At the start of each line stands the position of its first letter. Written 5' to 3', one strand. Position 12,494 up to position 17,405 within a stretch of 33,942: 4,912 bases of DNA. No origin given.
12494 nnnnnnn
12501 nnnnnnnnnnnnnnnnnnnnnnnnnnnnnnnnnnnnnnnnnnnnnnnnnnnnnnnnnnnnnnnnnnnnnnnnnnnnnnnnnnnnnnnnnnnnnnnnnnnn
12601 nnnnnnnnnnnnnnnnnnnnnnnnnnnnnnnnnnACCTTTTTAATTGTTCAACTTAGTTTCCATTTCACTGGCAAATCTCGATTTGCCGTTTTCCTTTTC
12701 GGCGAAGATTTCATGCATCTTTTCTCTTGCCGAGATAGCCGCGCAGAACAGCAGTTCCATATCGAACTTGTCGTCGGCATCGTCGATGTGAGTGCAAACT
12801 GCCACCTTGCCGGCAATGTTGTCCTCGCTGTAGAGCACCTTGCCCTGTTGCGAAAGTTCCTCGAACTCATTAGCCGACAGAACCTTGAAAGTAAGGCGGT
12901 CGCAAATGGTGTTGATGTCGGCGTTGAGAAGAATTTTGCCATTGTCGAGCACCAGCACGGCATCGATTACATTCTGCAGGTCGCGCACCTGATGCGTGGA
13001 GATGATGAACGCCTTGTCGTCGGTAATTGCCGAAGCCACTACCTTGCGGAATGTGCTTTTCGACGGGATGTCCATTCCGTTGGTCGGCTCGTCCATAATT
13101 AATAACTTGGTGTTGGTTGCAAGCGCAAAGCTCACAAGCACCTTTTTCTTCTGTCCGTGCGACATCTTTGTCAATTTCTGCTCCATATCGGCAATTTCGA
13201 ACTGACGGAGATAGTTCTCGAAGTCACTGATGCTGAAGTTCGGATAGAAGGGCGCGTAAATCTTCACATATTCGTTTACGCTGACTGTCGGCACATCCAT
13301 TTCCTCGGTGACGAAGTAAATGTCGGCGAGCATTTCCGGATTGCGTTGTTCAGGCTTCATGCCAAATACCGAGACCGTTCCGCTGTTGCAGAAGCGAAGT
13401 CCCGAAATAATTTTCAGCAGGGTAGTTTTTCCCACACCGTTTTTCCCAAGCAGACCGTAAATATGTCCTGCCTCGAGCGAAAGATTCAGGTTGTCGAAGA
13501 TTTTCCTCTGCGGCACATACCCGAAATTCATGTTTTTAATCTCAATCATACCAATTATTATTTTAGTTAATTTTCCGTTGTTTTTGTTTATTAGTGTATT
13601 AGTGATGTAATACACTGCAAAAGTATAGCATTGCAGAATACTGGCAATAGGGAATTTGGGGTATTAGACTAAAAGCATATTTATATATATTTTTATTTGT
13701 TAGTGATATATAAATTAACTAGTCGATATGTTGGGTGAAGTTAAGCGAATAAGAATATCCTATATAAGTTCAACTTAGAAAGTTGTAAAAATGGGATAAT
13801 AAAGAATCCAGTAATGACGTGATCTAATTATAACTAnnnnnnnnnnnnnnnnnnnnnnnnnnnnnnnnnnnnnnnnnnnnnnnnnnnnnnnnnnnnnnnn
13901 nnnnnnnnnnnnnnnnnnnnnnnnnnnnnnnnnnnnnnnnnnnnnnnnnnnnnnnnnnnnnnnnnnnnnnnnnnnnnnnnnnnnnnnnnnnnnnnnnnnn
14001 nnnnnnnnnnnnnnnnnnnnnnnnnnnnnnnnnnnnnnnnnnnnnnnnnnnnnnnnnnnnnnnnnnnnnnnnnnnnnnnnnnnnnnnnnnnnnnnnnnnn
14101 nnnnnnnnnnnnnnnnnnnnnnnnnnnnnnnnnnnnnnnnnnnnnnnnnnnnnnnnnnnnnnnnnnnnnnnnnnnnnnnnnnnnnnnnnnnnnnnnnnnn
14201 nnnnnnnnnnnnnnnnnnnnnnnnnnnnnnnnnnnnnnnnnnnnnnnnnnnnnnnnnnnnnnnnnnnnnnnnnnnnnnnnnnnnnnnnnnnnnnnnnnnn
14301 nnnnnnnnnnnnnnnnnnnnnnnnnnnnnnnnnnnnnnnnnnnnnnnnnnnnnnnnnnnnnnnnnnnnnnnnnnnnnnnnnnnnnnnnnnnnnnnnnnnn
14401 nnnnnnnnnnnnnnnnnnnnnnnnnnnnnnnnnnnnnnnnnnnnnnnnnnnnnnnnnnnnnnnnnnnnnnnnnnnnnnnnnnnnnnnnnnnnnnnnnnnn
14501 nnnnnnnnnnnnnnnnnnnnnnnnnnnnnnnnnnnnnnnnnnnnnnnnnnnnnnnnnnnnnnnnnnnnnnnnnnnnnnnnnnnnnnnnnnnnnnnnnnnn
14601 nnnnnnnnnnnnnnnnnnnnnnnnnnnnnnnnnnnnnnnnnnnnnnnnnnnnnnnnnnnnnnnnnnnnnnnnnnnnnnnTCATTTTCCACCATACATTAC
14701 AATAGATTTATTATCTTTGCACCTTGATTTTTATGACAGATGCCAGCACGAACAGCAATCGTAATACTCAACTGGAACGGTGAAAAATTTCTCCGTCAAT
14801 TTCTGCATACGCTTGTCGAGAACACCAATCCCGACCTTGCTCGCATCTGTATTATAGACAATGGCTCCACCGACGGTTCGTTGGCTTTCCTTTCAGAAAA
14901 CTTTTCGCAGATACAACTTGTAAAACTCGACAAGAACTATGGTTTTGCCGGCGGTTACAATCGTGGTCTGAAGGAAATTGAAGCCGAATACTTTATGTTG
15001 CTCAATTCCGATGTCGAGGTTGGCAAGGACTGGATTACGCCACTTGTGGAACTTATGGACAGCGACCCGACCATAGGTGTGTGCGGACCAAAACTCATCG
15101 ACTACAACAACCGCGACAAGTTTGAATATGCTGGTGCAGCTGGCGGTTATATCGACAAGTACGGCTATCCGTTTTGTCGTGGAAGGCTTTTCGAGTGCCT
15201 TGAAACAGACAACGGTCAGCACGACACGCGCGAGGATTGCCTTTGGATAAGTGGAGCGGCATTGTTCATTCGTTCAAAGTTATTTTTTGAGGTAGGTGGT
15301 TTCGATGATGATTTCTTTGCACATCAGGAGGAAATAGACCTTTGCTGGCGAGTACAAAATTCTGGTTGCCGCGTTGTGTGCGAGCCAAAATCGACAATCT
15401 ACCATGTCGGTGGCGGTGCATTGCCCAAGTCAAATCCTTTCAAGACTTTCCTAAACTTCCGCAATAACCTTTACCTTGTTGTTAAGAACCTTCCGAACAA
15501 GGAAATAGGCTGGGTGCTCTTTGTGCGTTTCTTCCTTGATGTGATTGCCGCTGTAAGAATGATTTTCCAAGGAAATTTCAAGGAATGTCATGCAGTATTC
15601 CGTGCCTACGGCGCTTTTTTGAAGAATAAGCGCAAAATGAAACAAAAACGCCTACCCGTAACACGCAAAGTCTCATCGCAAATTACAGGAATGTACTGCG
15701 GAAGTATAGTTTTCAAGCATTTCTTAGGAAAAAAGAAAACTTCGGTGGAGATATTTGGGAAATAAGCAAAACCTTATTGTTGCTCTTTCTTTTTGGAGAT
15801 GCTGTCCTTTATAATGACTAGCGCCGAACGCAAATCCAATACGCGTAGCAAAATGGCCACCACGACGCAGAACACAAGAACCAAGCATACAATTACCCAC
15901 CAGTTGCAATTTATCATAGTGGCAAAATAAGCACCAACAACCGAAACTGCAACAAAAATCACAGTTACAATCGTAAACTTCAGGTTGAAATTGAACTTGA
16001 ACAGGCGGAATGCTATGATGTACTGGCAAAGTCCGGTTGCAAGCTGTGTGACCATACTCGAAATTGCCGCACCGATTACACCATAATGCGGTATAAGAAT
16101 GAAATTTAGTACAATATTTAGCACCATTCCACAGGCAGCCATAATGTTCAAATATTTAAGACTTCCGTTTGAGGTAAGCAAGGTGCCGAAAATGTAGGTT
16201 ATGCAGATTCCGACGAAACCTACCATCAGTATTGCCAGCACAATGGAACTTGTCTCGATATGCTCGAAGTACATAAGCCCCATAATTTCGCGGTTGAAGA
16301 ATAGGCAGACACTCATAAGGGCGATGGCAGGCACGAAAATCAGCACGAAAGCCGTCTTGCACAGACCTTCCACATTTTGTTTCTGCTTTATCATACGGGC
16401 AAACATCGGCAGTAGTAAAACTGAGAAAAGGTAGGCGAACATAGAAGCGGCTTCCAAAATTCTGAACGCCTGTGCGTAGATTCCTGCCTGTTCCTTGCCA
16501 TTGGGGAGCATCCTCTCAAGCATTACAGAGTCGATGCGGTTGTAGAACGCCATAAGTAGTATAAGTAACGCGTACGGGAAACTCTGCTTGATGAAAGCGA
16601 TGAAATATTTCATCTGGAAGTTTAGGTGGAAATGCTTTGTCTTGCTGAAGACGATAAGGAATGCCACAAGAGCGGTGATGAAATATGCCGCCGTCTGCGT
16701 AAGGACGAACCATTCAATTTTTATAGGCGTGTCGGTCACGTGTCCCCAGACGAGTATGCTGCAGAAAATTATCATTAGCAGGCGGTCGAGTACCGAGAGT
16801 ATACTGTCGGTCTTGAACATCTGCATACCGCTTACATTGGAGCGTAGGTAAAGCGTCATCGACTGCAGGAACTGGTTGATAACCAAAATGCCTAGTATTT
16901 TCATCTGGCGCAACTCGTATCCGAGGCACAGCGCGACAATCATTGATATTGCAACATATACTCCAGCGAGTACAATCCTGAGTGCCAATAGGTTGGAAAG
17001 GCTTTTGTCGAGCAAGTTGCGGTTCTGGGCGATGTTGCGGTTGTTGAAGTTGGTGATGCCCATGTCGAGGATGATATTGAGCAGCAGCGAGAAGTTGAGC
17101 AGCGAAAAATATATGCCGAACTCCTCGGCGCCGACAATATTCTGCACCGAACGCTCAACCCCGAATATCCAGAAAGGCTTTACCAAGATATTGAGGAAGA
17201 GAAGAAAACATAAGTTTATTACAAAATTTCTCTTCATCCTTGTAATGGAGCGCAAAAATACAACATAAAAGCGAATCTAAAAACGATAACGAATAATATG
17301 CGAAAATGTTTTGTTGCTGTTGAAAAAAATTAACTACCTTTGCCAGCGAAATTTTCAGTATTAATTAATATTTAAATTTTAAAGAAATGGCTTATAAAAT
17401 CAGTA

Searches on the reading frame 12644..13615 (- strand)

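Call 69: search_protein_families(library=padloc, proteins=[window:12644-13615:-], max_evalue=0.01)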
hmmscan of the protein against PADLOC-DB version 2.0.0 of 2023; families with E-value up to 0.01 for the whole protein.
window:12644-13615:- (324 aa): 21 families
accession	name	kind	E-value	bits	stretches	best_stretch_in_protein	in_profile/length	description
PDLC04135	mad3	-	8.1e-21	73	2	134-225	246-339/374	mads_3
PDLC02980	AriA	-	1.2e-11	43.2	2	53-103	2-49/304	-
PDLC04164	AriA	-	1.2e-06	26.3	0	139-208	160-231/253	-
PDLC04140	mad8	-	1.3e-06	26.2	1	39-219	16-243/314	mads_8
PDLC04236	PDC-M01A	-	3.6e-06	24.3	1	14-70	19-83/388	-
PDLC00098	GajA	-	6.7e-06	23.1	1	149-227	266-348/534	AAA ATPase domain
PDLC04235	PDC-M01A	-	7.7e-06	23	1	14-71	142-207/510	-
PDLC00282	PtuA1|PtuA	-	2.7e-05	21.2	0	13-70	142-207/520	AAA ATPase domain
PDLC02914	ATPase-Toprim_I-B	-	5.5e-05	20.5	1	42-74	17-49/443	-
PDLC02979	AriA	-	8.3e-05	20.5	0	130-208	280-368/373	-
PDLC00304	PtuA1|PtuA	-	0.00018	18.8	1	55-94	44-70/444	AAA ATPase domain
PDLC02335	AbiLi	-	0.00023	18.3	0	23-89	50-106/326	AbiLi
PDLC04541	PDC-M25A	-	0.0012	16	0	44-82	15-53/380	-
PDLC00284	PtuA1|PtuA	-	0.0013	15.7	1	10-71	49-104/545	AAA ATPase domain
PDLC02915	ATPase-Toprim_I-B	-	0.0017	15.2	1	38-71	12-43/623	-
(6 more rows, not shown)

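Call 70: search_protein_families(library=pfam, proteins=[window:12644-13615:-], max_evalue=0.001)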
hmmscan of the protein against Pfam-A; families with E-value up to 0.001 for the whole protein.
window:12644-13615:- (324 aa): 2 families
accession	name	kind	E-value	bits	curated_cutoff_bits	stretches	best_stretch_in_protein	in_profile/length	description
PF00005.33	ABC_tran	-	3.1e-24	86.6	25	1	41-179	2-137/137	ABC transporter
PF13304.12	AAA_21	-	1.7e-10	41.9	27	1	52-103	1-49/304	AAA domain, putative AbiEii toxin, Type IV TA system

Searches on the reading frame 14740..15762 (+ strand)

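Call 70: search_protein_families(library=pfam, proteins=[window:14740-15762:+], max_evalue=0.001)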
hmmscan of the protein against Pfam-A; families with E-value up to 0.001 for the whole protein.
window:14740-15762:+ (341 aa): 5 families
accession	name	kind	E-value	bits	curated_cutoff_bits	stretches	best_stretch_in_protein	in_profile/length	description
PF00535.33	Glycos_transf_2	-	9.8e-24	84.6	23.3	1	7-130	2-127/168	Glycosyl transferase family 2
PF10111.15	Glyco_tranf_2_2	-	1.2e-09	38.5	27.3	1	33-239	29-230/276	Glycosyltransferase like family 2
PF13641.12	Glyco_tranf_2_3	-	1.9e-08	35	27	1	3-224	2-213/230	Glycosyltransferase like family 2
PF13712.12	Glyco_tranf_2_5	-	9.6e-06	25.9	27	1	57-213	29-178/210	Glycosyltransferase like family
PF13632.12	Glyco_trans_2_3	-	0.00011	22.6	27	1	85-220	2-121/198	Glycosyl transferase family group 2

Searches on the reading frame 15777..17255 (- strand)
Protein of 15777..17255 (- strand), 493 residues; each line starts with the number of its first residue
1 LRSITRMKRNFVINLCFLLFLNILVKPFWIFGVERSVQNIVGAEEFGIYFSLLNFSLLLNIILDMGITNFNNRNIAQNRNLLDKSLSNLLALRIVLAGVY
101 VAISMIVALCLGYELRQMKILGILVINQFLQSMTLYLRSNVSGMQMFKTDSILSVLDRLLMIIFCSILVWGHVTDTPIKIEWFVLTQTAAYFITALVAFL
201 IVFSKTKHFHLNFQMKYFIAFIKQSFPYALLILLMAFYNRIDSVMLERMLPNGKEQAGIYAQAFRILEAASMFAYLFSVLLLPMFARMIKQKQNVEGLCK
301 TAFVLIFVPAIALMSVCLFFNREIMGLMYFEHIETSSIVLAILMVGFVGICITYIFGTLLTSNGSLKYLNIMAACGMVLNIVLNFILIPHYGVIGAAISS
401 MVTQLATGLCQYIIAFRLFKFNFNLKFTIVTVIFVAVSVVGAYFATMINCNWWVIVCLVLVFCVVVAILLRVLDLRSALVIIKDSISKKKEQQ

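Call 70: search_protein_families(library=pfam, proteins=[window:15777-17255:-], max_evalue=0.001)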
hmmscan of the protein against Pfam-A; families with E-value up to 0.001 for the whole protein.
window:15777-17255:- (493 aa): 2 families
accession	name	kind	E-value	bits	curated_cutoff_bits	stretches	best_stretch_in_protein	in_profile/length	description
PF01943.22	Polysacc_synt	-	8.4e-23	81.6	28.2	1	37-288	26-273/274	Polysaccharide biosynthesis protein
PF01554.23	MatE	-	1.8e-05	24.9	24.9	1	227-386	1-161/161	MatE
